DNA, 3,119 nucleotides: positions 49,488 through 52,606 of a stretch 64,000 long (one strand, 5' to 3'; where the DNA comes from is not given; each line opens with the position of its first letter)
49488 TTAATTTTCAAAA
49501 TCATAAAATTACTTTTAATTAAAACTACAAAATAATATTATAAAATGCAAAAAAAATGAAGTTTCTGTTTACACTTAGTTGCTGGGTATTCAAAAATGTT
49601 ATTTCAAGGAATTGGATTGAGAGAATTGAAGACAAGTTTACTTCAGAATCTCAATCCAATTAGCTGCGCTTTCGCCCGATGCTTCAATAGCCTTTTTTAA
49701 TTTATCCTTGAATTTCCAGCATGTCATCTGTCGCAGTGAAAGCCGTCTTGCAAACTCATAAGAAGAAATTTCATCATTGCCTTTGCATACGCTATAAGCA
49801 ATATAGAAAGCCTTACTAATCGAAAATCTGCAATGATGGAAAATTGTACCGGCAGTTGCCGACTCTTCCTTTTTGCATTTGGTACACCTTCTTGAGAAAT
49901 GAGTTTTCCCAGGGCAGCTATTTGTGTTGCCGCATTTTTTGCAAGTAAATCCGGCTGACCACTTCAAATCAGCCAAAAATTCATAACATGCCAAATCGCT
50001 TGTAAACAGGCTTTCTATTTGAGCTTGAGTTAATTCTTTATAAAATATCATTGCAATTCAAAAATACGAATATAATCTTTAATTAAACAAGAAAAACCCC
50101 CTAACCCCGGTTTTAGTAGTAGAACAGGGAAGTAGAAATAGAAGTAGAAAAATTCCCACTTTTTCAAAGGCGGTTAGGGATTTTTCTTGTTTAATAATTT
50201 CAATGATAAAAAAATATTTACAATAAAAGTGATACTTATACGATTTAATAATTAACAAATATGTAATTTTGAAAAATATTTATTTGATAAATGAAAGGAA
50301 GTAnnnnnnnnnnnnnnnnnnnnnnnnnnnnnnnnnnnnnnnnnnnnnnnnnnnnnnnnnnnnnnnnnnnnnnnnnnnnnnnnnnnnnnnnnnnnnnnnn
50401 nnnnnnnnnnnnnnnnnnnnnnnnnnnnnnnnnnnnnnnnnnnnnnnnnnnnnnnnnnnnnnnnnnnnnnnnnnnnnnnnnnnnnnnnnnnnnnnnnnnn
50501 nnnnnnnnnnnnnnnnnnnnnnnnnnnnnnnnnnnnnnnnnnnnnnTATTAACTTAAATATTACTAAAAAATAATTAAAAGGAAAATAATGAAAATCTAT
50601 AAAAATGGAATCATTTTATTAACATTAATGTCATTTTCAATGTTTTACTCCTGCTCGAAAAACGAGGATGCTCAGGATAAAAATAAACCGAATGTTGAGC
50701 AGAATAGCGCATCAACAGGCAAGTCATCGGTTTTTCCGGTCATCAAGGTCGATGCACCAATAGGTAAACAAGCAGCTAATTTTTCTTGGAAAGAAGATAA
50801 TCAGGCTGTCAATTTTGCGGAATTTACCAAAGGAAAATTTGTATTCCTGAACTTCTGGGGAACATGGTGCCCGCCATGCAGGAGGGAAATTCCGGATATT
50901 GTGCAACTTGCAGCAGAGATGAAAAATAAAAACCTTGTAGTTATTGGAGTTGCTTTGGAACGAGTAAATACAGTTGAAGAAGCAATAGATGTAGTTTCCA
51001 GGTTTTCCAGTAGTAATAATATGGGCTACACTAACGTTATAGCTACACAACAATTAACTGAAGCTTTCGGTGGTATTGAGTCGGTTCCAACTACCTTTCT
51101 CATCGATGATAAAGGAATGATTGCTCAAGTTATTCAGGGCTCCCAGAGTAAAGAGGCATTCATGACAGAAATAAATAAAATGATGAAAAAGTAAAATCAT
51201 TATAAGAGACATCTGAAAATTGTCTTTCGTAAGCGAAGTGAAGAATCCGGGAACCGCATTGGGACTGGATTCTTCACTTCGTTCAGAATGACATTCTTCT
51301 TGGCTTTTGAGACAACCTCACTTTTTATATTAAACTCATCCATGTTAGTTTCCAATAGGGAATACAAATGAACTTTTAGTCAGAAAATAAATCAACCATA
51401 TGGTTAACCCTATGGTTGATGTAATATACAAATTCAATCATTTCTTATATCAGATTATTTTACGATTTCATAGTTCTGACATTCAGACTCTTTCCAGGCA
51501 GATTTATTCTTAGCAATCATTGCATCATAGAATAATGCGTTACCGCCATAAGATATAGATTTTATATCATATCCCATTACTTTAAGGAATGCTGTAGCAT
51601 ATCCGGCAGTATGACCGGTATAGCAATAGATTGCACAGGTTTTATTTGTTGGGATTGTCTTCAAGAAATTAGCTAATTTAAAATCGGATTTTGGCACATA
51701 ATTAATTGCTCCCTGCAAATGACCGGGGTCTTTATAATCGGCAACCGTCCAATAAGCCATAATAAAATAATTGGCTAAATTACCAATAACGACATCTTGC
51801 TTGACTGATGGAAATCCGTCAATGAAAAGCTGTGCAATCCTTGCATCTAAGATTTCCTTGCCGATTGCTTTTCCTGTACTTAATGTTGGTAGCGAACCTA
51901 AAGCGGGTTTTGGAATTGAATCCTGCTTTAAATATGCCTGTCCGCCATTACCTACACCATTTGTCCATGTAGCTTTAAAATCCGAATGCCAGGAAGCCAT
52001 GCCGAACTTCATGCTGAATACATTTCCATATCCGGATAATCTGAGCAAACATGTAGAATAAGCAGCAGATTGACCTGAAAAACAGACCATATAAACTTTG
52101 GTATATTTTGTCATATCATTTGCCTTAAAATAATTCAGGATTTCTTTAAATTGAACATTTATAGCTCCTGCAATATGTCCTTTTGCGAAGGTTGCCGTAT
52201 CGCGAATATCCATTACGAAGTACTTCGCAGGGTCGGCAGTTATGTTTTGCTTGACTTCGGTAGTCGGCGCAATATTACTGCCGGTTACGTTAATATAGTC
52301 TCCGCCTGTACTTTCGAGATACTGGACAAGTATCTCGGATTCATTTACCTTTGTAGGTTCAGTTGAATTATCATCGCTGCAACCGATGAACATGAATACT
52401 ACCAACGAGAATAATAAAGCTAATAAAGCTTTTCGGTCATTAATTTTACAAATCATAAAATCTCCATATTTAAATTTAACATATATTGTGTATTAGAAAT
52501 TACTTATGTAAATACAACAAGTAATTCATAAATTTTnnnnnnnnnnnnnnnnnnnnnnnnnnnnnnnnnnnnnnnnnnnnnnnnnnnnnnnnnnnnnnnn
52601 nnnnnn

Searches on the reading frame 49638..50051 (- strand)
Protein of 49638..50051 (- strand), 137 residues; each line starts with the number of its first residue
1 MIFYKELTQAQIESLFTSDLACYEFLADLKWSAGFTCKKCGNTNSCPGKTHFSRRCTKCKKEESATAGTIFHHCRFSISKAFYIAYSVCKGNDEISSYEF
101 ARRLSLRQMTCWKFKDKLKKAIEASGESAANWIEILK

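Call 31: search_protein_families(library=pfam, proteins=[window:49638-50051:-], max_evalue=0.0001)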
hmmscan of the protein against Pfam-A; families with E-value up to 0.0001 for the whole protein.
window:49638-50051:- (137 aa): 1 family
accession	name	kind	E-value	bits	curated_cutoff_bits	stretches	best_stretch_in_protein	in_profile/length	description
PF12760.12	Zn_ribbon_IS1595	-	1.3e-07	31.9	25.4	1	18-61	2-45/46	Transposase zinc-ribbon domain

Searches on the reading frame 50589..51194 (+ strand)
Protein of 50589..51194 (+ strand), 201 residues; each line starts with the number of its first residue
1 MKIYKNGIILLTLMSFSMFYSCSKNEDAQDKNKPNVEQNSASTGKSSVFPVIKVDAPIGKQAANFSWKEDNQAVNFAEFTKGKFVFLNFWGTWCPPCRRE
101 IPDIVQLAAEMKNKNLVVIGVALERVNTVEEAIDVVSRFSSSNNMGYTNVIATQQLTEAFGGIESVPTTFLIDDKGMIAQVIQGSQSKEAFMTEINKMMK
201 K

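Call 31: search_protein_families(library=pfam, proteins=[window:50589-51194:+], max_evalue=0.0001)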
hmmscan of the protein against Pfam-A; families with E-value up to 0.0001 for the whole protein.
window:50589-51194:+ (201 aa): 5 families
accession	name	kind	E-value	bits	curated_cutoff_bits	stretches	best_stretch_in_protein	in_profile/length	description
PF00578.27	AhpC-TSA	-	5e-20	72.1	26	1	58-180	1-123/124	AhpC/TSA family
PF08534.16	Redoxin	-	5.5e-19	68.9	26.6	1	59-189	3-139/148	Redoxin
PF13905.12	Thioredoxin_8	-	8.3e-10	39.3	27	1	82-177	1-93/94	Thioredoxin-like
PF00085.26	Thioredoxin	-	6.7e-09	36.1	23.5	1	75-135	9-70/103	Thioredoxin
PF13098.12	Thioredoxin_2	-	2.3e-06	28.3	27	1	81-191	4-100/104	Thioredoxin-like domain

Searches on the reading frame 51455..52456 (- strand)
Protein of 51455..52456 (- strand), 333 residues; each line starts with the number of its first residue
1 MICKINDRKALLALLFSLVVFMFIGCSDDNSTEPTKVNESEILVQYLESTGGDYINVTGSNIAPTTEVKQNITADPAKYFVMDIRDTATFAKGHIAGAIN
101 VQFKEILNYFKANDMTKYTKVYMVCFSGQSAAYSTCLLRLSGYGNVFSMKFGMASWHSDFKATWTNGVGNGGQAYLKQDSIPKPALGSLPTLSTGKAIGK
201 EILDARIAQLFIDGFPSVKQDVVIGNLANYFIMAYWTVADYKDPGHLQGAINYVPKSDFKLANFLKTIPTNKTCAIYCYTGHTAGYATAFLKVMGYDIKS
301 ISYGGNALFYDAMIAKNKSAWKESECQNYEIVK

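Call 31: search_protein_families(library=pfam, proteins=[window:51455-52456:-], max_evalue=0.0001)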
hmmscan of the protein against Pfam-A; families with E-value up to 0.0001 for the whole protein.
window:51455-52456:- (333 aa): 1 family
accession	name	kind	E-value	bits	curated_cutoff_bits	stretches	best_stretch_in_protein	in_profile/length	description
PF00581.25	Rhodanese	-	5.3e-24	85.1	22.2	2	66-158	3-101/102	Rhodanese-like domain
